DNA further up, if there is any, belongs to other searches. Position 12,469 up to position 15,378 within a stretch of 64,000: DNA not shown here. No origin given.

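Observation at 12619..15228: Single-polypeptide fusion of arginine decarboxylase and agmatine deiminase, immediately followed by aguB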

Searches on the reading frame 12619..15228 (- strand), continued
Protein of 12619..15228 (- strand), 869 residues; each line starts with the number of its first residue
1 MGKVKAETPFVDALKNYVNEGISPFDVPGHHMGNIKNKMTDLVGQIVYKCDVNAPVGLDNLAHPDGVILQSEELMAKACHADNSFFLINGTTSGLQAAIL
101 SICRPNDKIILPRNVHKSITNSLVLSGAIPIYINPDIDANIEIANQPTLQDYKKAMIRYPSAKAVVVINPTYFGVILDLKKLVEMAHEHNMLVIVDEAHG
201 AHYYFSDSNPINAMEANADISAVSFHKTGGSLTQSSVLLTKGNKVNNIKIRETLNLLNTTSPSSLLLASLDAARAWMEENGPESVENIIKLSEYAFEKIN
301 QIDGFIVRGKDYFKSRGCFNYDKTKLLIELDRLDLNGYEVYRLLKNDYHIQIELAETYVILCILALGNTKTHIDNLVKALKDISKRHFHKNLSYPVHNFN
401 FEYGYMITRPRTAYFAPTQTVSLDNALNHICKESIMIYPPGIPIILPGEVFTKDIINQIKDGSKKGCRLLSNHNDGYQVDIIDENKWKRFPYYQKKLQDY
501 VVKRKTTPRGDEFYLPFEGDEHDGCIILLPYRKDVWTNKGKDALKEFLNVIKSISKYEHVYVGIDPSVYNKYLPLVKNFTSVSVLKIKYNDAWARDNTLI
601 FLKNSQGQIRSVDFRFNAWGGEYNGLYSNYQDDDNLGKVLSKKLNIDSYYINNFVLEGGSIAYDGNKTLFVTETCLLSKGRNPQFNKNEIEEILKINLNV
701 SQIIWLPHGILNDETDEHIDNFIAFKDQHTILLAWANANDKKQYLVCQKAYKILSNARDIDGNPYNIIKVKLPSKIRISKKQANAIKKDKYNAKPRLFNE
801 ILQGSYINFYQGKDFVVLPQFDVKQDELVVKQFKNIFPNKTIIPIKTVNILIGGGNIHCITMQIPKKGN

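Call 5: find_homologous_proteins(query=window:12619-15228:-, max_evalue=1e-10)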
Query window:12619-15228:- (869 aa): 7940 proteins with E <= 1e-10 among 8000 candidates; the best 120 are listed.
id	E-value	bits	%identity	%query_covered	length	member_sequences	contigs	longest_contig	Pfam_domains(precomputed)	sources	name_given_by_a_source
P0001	0.0e+0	1973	99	100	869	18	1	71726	PF00155.28,PF00266.26,PF03711.21,PF04371.21,PF01041.24,PF01276.27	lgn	-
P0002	0.0e+0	1554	77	100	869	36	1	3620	PF00155.28,PF00266.26,PF03711.21,PF04371.21,PF01041.24,PF01276.27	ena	-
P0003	0.0e+0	1510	74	99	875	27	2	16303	PF00155.28,PF00266.26,PF03711.21,PF04371.21,PF01041.24,PF01276.27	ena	-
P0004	0.0e+0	1506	75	99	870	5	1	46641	PF00155.28,PF00266.26,PF03711.21,PF04371.21,PF01041.24,PF01276.27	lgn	-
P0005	0.0e+0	1402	68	99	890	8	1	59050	PF00155.28,PF00266.26,PF03711.21,PF04371.21,PF01212.28,PF01041.24,PF01276.27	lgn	-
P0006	0.0e+0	1390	68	100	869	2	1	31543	PF00155.28,PF00266.26,PF03711.21,PF04371.21,PF01212.28,PF01053.27,PF01041.24,PF01276.27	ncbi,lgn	-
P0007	0.0e+0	1365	66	99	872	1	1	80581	PF00155.28,PF00266.26,PF03711.21,PF04371.21,PF01212.28,PF01053.27,PF01041.24,PF01276.27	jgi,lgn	jgi:lysine decarboxylase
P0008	0.0e+0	1357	67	100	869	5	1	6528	PF00155.28,PF00266.26,PF03711.21,PF04371.21,PF01041.24,PF01276.27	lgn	-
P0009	0.0e+0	1352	66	100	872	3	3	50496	PF00155.28,PF00266.26,PF03711.21,PF04371.21,PF01212.28,PF01041.24,PF01276.27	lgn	-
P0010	0.0e+0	1331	65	100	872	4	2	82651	PF00155.28,PF00266.26,PF03711.21,PF04371.21,PF01212.28,PF01053.27,PF01041.24,PF01276.27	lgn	-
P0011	0.0e+0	1329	64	100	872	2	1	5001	PF00155.28,PF03711.21,PF04371.21,PF01212.28,PF01041.24,PF01276.27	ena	-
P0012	0.0e+0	1319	64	100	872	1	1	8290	PF00155.28,PF03711.21,PF04371.21,PF01212.28,PF01041.24,PF01276.27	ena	-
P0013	0.0e+0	1318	64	100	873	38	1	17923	PF00155.28,PF00266.26,PF03711.21,PF04371.21,PF01212.28,PF01041.24,PF01276.27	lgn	-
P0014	0.0e+0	1316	64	100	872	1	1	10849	PF00155.28,PF00266.26,PF03711.21,PF04371.21,PF01212.28,PF01053.27,PF01041.24,PF01276.27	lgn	-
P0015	0.0e+0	1308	64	99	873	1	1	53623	PF00155.28,PF00266.26,PF03711.21,PF04371.21,PF01212.28,PF01041.24,PF01276.27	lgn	-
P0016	0.0e+0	1224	60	99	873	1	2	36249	PF00155.28,PF03711.21,PF04371.21,PF01053.27,PF01041.24,PF01276.27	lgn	-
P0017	0.0e+0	1182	60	99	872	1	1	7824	PF00155.28,PF00266.26,PF03711.21,PF04371.21,PF01053.27,PF01041.24,PF01276.27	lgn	-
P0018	0.0e+0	1161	58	99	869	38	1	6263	PF00155.28,PF00266.26,PF03711.21,PF04371.21,PF01212.28,PF01053.27,PF01041.24,PF01276.27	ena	-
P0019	0.0e+0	1160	58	99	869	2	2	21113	PF00155.28,PF00266.26,PF03711.21,PF04371.21,PF01053.27,PF01041.24,PF01276.27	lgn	-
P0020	0.0e+0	1157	59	99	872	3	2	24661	PF00155.28,PF00266.26,PF03711.21,PF04371.21,PF01212.28,PF01053.27,PF01041.24,PF01276.27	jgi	-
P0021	0.0e+0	1154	57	99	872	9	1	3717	PF00155.28,PF00266.26,PF03711.21,PF04371.21,PF01041.24,PF01276.27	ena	-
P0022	0.0e+0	1147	55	100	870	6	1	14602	PF00155.28,PF00266.26,PF03711.21,PF04371.21,PF01041.24,PF01276.27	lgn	-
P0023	0.0e+0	1144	57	99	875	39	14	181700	PF00155.28,PF00266.26,PF03711.21,PF04371.21,PF01041.24,PF01276.27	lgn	-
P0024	0.0e+0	1141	57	99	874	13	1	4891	PF00155.28,PF03711.21,PF04371.21,PF01053.27,PF01041.24,PF01276.27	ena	-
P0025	0.0e+0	1138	56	99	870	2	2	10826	PF00155.28,PF00266.26,PF03711.21,PF04371.21,PF01041.24,PF01276.27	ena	-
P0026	0.0e+0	1136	57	99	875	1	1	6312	PF00155.28,PF00266.26,PF03711.21,PF04371.21,PF01041.24,PF01276.27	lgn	-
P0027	0.0e+0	1135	57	99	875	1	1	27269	PF00155.28,PF00266.26,PF03711.21,PF04371.21,PF01041.24,PF01276.27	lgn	-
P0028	0.0e+0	1133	57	99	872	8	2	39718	PF00155.28,PF00266.26,PF03711.21,PF04371.21,PF01041.24,PF01276.27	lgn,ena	-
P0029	0.0e+0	1130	57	99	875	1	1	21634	PF00155.28,PF00266.26,PF03711.21,PF04371.21,PF01041.24,PF01276.27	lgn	-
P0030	0.0e+0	1129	57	99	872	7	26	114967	PF00155.28,PF00266.26,PF03711.21,PF04371.21,PF01212.28,PF01053.27,PF01041.24,PF01276.27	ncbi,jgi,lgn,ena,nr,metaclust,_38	ncbi:MAG: agmatine deiminase [Erysipelotrichia bacterium]|jgi:lysine decarboxylase|nr:agmatine deimi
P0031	0.0e+0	1128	56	99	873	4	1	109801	PF00155.28,PF03711.21,PF04371.21,PF01041.24,PF01276.27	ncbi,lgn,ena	-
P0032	0.0e+0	1127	56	99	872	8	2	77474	PF00155.28,PF00266.26,PF03711.21,PF04371.21,PF01212.28,PF01053.27,PF01041.24,PF01276.27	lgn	-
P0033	0.0e+0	1127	56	99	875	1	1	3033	PF00155.28,PF00266.26,PF03711.21,PF04371.21,PF01041.24,PF01276.27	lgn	-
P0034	0.0e+0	1126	57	99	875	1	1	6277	PF00155.28,PF00266.26,PF03711.21,PF04371.21,PF01041.24,PF01276.27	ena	-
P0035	0.0e+0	1126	56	99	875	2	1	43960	PF00155.28,PF00266.26,PF03711.21,PF04371.21,PF01041.24,PF01276.27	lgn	-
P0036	0.0e+0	1125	55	99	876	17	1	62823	PF00155.28,PF00266.26,PF03711.21,PF04371.21,PF01041.24,PF01276.27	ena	-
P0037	0.0e+0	1124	56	99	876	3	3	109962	PF00155.28,PF00266.26,PF03711.21,PF04371.21,PF01212.28,PF01041.24,PF01276.27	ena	-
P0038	0.0e+0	1123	55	99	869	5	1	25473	PF00155.28,PF00266.26,PF03711.21,PF04371.21,PF01212.28,PF01041.24,PF01276.27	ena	-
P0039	0.0e+0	1122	56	99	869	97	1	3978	PF00155.28,PF00266.26,PF03711.21,PF04371.21,PF01212.28,PF01041.24,PF01276.27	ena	-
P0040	0.0e+0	1121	56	99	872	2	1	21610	PF00155.28,PF03711.21,PF04371.21,PF01053.27,PF01041.24,PF01276.27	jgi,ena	-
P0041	0.0e+0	1121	55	99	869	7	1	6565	PF00155.28,PF00266.26,PF03711.21,PF04371.21,PF01212.28,PF01041.24,PF01276.27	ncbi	-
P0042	0.0e+0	1121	56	99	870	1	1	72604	PF00155.28,PF00266.26,PF03711.21,PF04371.21,PF01212.28,PF01041.24,PF01276.27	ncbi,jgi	ncbi:MAG: agmatine deiminase [Bacilli bacterium]|jgi:lysine decarboxylase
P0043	0.0e+0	1121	57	99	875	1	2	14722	PF00155.28,PF00266.26,PF03711.21,PF04371.21,PF01041.24,PF01276.27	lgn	-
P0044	0.0e+0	1121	55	99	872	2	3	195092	PF00155.28,PF00266.26,PF03711.21,PF04371.21,PF01212.28,PF01041.24,PF01276.27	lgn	-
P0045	0.0e+0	1120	56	99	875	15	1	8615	PF00155.28,PF00266.26,PF03711.21,PF04371.21,PF01212.28,PF01041.24,PF01276.27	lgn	-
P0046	0.0e+0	1120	56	99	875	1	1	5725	PF00155.28,PF00266.26,PF03711.21,PF04371.21,PF01212.28,PF01041.24,PF01276.27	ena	-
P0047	0.0e+0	1120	56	99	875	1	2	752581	PF00155.28,PF00266.26,PF03711.21,PF04371.21,PF01041.24,PF01276.27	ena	-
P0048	0.0e+0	1120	56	99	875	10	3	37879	PF00155.28,PF00266.26,PF03711.21,PF04371.21,PF01041.24,PF01276.27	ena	-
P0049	0.0e+0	1119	57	99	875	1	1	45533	PF00155.28,PF00266.26,PF03711.21,PF04371.21,PF01041.24,PF01276.27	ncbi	-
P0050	0.0e+0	1119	55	99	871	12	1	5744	PF00155.28,PF03711.21,PF04371.21,PF01041.24,PF01276.27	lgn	-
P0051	0.0e+0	1119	56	99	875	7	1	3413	PF19420.6,PF00155.28,PF03711.21,PF04371.21,PF01041.24,PF01276.27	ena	-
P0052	0.0e+0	1119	57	99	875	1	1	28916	PF00155.28,PF00266.26,PF03711.21,PF04371.21,PF01041.24,PF01276.27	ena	-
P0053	0.0e+0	1118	56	99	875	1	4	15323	PF00155.28,PF00266.26,PF03711.21,PF04371.21,PF01041.24,PF01276.27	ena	-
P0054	0.0e+0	1115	55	99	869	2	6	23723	PF00155.28,PF00266.26,PF03711.21,PF04371.21,PF01212.28,PF01041.24,PF01276.27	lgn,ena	-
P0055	0.0e+0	1114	55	99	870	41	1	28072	PF00155.28,PF03711.21,PF04371.21,PF01212.28,PF01041.24,PF01276.27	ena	-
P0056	0.0e+0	1113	56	99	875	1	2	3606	PF00155.28,PF00266.26,PF03711.21,PF04371.21,PF01041.24,PF01276.27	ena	-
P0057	0.0e+0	1113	56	99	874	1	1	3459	PF00155.28,PF00266.26,PF03711.21,PF04371.21,PF01041.24,PF01276.27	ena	-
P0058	0.0e+0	1113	56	99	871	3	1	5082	PF00155.28,PF03711.21,PF04371.21,PF01053.27,PF01041.24,PF01276.27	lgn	-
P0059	0.0e+0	1112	55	99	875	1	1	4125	PF00155.28,PF00266.26,PF03711.21,PF04371.21,PF01041.24,PF01276.27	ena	-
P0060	0.0e+0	1112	56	100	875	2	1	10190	PF00155.28,PF00266.26,PF03711.21,PF04371.21,PF01041.24,PF01276.27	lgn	-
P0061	0.0e+0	1112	56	99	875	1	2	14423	PF00155.28,PF00266.26,PF03711.21,PF04371.21,PF01041.24,PF01276.27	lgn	-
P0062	0.0e+0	1111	56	99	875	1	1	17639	PF00155.28,PF00266.26,PF03711.21,PF04371.21,PF01041.24,PF01276.27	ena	-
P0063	0.0e+0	1111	55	99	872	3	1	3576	PF00155.28,PF00266.26,PF03711.21,PF04371.21,PF01212.28,PF01053.27,PF01041.24,PF01276.27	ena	-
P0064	0.0e+0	1111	55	99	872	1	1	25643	PF00155.28,PF03711.21,PF04371.21,PF01053.27,PF01041.24,PF01276.27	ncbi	-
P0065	0.0e+0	1111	55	99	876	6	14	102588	PF00155.28,PF00266.26,PF03711.21,PF04371.21,PF01041.24,PF01276.27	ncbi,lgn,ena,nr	ncbi:MAG TPA: agmatine deiminase [Firmicutes bacterium]|nr:agmatine deiminase [Bacillota bacterium]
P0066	0.0e+0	1111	56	99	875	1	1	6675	PF00155.28,PF00266.26,PF03711.21,PF04371.21,PF01041.24,PF01276.27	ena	-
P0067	0.0e+0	1110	56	99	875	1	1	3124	PF00155.28,PF00266.26,PF03711.21,PF04371.21,PF01041.24,PF01276.27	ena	-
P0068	0.0e+0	1110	56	99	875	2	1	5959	PF00155.28,PF00266.26,PF03711.21,PF04371.21,PF01041.24,PF01276.27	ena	-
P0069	0.0e+0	1110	57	99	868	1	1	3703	PF00155.28,PF00266.26,PF03711.21,PF04371.21,PF01041.24,PF01276.27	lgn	-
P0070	0.0e+0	1109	57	99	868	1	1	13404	PF00155.28,PF00266.26,PF03711.21,PF04371.21,PF01041.24,PF01276.27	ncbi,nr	ncbi:MAG: agmatine deiminase [Bacillales bacterium]|nr:agmatine deiminase [Bacillales bacterium]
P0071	0.0e+0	1109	56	99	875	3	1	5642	PF00155.28,PF00266.26,PF03711.21,PF04371.21,PF01041.24,PF01276.27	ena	-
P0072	0.0e+0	1109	56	99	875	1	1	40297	PF00155.28,PF00266.26,PF03711.21,PF04371.21,PF01041.24,PF01276.27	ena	-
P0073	0.0e+0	1109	56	99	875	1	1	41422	PF00155.28,PF00266.26,PF03711.21,PF04371.21,PF01041.24,PF01276.27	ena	-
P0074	0.0e+0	1109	56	99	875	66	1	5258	PF00155.28,PF00266.26,PF03711.21,PF04371.21,PF01041.24,PF01276.27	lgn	-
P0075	0.0e+0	1109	57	99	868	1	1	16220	PF00155.28,PF00266.26,PF03711.21,PF04371.21,PF01041.24,PF01276.27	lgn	-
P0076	0.0e+0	1109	57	99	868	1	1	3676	PF00155.28,PF00266.26,PF03711.21,PF04371.21,PF01041.24,PF01276.27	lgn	-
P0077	0.0e+0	1108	57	99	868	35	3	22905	PF00155.28,PF03711.21,PF04371.21,PF01041.24,PF01276.27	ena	-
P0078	0.0e+0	1107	57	99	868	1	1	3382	PF00155.28,PF03711.21,PF04371.21,PF01041.24,PF01276.27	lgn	-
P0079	0.0e+0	1107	57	99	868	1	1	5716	PF00155.28,PF00266.26,PF03711.21,PF04371.21,PF01041.24,PF01276.27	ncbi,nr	ncbi:MAG: agmatine deiminase [Bacilli bacterium]|nr:agmatine deiminase [Bacilli bacterium]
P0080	0.0e+0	1107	57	99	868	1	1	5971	PF00155.28,PF00266.26,PF03711.21,PF04371.21,PF01041.24,PF01276.27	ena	-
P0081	0.0e+0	1106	57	99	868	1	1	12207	PF00155.28,PF00266.26,PF03711.21,PF04371.21,PF01041.24,PF01276.27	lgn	-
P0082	0.0e+0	1105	56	99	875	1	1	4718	PF00155.28,PF00266.26,PF03711.21,PF04371.21,PF01212.28,PF01041.24,PF01276.27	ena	-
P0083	0.0e+0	1105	57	99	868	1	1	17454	PF00155.28,PF00266.26,PF03711.21,PF04371.21,PF01041.24,PF01276.27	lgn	-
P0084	0.0e+0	1104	56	99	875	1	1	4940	PF00155.28,PF00266.26,PF03711.21,PF04371.21,PF01041.24,PF01276.27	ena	-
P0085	0.0e+0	1103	55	99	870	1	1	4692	PF00155.28,PF00266.26,PF03711.21,PF04371.21,PF01212.28,PF01041.24,PF01276.27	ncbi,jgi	ncbi:MAG: agmatine deiminase [Bacilli bacterium]|jgi:lysine decarboxylase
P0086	0.0e+0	1102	55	99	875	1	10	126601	PF00155.28,PF00266.26,PF03711.21,PF04371.21,PF01041.24,PF01276.27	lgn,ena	-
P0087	0.0e+0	1101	56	99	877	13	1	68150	PF00155.28,PF00266.26,PF03711.21,PF04371.21,PF01041.24,PF01276.27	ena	-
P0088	0.0e+0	1100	56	99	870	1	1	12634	PF00155.28,PF00266.26,PF03711.21,PF04371.21,PF01212.28,PF01041.24,PF01276.27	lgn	-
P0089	0.0e+0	1100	54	99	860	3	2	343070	PF00155.28,PF00266.26,PF03711.21,PF04371.21,PF01041.24,PF01276.27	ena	-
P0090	0.0e+0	1100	55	99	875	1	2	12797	PF00155.28,PF00266.26,PF03711.21,PF04371.21,PF01041.24,PF01276.27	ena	-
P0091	0.0e+0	1099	56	99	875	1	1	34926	PF00155.28,PF00266.26,PF03711.21,PF04371.21,PF01041.24,PF01276.27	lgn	-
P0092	0.0e+0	1098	55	99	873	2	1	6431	PF00155.28,PF00266.26,PF03711.21,PF04371.21,PF01041.24,PF01276.27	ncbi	-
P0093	0.0e+0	1097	54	100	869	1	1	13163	PF00155.28,PF05889.20,PF00266.26,PF03711.21,PF04371.21,PF01053.27,PF01041.24,PF01276.27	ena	-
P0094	0.0e+0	1097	55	99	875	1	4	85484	PF00155.28,PF00266.26,PF03711.21,PF04371.21,PF01041.24,PF01276.27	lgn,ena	-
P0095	0.0e+0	1097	54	100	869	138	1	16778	PF00155.28,PF05889.20,PF00266.26,PF03711.21,PF04371.21,PF01053.27,PF01041.24,PF01276.27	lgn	-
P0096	0.0e+0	1097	54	100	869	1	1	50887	PF00155.28,PF05889.20,PF00266.26,PF03711.21,PF04371.21,PF01053.27,PF01041.24,PF01276.27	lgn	-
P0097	0.0e+0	1095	55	99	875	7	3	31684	PF00155.28,PF00266.26,PF03711.21,PF04371.21,PF01041.24,PF01276.27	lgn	-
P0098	0.0e+0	1094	56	99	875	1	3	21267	PF00155.28,PF00266.26,PF03711.21,PF04371.21,PF01041.24,PF01276.27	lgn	-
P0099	0.0e+0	1093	54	99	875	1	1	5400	PF00155.28,PF00266.26,PF03711.21,PF04371.21,PF01212.28,PF01053.27,PF01041.24,PF01276.27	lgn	-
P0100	0.0e+0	1091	55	99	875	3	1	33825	PF00155.28,PF00266.26,PF03711.21,PF04371.21,PF01041.24,PF01276.27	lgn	-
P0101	0.0e+0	1091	56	99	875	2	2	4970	PF00155.28,PF00266.26,PF03711.21,PF04371.21,PF01041.24,PF01276.27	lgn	-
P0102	0.0e+0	1091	55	99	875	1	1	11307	PF00155.28,PF00266.26,PF03711.21,PF04371.21,PF01041.24,PF01276.27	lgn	-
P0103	0.0e+0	1091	54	99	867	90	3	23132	PF00155.28,PF00266.26,PF03711.21,PF04371.21,PF01212.28,PF01053.27,PF01041.24,PF01276.27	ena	-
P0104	0.0e+0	1090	54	99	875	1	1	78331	PF00155.28,PF00266.26,PF03711.21,PF04371.21,PF01212.28,PF01053.27,PF01041.24,PF01276.27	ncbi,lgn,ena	-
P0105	0.0e+0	1090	55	99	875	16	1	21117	PF00155.28,PF00266.26,PF03711.21,PF04371.21,PF01053.27,PF01041.24,PF01276.27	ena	-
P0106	0.0e+0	1090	55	99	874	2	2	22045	PF00155.28,PF00266.26,PF03711.21,PF04371.21,PF01041.24,PF01276.27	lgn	-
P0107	0.0e+0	1088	55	99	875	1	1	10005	PF00155.28,PF00266.26,PF03711.21,PF04371.21,PF01041.24,PF01276.27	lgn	-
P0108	0.0e+0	1088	54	99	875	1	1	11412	PF00155.28,PF00266.26,PF03711.21,PF04371.21,PF01041.24,PF01276.27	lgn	-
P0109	0.0e+0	1088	56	99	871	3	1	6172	PF00155.28,PF03711.21,PF04371.21,PF01041.24,PF01276.27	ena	-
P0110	0.0e+0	1088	55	99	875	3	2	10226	PF00155.28,PF00266.26,PF03711.21,PF04371.21,PF01041.24,PF01276.27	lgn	-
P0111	0.0e+0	1088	54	100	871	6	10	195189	PF00155.28,PF00266.26,PF03711.21,PF04371.21,PF01053.27,PF01041.24,PF01276.27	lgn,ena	-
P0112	0.0e+0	1087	53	99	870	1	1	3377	PF00155.28,PF03711.21,PF04371.21,PF01212.28,PF01041.24,PF01276.27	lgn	-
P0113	0.0e+0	1087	55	99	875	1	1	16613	PF00155.28,PF00266.26,PF03711.21,PF04371.21,PF01212.28,PF01041.24,PF01276.27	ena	-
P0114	0.0e+0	1087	55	99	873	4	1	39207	PF00155.28,PF00266.26,PF03711.21,PF04371.21,PF01053.27,PF01041.24,PF01276.27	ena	-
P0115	0.0e+0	1086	54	99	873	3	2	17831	PF00155.28,PF00266.26,PF03711.21,PF04371.21,PF01053.27,PF01041.24,PF01276.27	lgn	-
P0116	0.0e+0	1086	54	99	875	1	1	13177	PF00155.28,PF00266.26,PF03711.21,PF04371.21,PF01041.24,PF01276.27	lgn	-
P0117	0.0e+0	1085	55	100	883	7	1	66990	PF00155.28,PF00266.26,PF03711.21,PF04371.21,PF01053.27,PF01041.24,PF01276.27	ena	-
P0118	0.0e+0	1085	55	99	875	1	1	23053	PF00155.28,PF00266.26,PF03711.21,PF04371.21,PF01041.24,PF01276.27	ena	-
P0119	0.0e+0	1085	55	99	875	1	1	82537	PF00155.28,PF00266.26,PF03711.21,PF04371.21,PF01041.24,PF01276.27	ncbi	-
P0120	0.0e+0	1084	55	99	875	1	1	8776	PF00155.28,PF00266.26,PF03711.21,PF04371.21,PF01041.24,PF01276.27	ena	-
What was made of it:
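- Conservation: all 120 top clusters are full-length fused proteins at 53-99% identity (call 5). JGI names homologues 'lysine decarboxylase' (call 5).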

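Call 8: search_solved_structures(query=window:12619-15228:-, max_evalue=0.00001)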
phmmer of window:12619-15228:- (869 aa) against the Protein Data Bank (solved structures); distinct sequences matched with E-value up to 0.00001: 33.
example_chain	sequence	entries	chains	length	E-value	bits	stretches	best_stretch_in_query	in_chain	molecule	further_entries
2jer_A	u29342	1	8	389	1.4e-66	228.4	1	506-867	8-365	AGMATINE DEIMINASE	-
2ewo_A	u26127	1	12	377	4.5e-65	223.4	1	504-865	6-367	Putative agmatine deiminase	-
1vkp_A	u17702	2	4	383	2e-62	214.7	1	506-866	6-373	AGMATINE IMINOHYDROLASE | Agmatine deiminase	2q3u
3h7c_X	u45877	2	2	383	2.1e-62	214.6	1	506-866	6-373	Agmatine deiminase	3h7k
6nib_A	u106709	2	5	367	1.2e-60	208.8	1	512-865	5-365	Porphyromonas-type peptidyl-arginine deiminase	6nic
2cmu_A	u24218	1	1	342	4.3e-42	147.4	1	524-868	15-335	PUTATIVE PEPTIDYL-ARGININE DEIMINASE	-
3hvm_A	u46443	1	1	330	1.4e-41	145.7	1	524-864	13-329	AGMATINE DEIMINASE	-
2x3l_A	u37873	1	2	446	8.3e-39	136.5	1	9-466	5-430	ORN/LYS/ARG DECARBOXYLASE FAMILY PROTEIN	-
1xkn_A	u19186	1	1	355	7e-38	133.5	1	513-865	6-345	putative peptidyl-arginine deiminase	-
6b10_A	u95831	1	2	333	4.5e-32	114.2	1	519-861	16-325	Putative peptidyl-arginine deiminase family protein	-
6b2w_A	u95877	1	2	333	9.7e-31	109.8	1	519-859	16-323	Putative peptidyl-arginine deiminase family protein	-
1zbr_A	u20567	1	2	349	2.9e-28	101.6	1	581-866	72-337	conserved hypothetical protein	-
3n75_A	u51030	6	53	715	8.3e-23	83.6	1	9-284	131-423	Lysine decarboxylase, inducible | Inducible lysine decarboxylase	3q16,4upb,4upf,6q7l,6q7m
5fkx_A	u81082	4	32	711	9.3e-23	83.4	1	9-284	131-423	LYSINE DECARBOXYLASE, INDUCIBLE | Inducible lysine decarboxylase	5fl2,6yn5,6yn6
9e0m_A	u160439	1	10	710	3.2e-21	78.3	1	9-284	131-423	Lysine decarboxylase, inducible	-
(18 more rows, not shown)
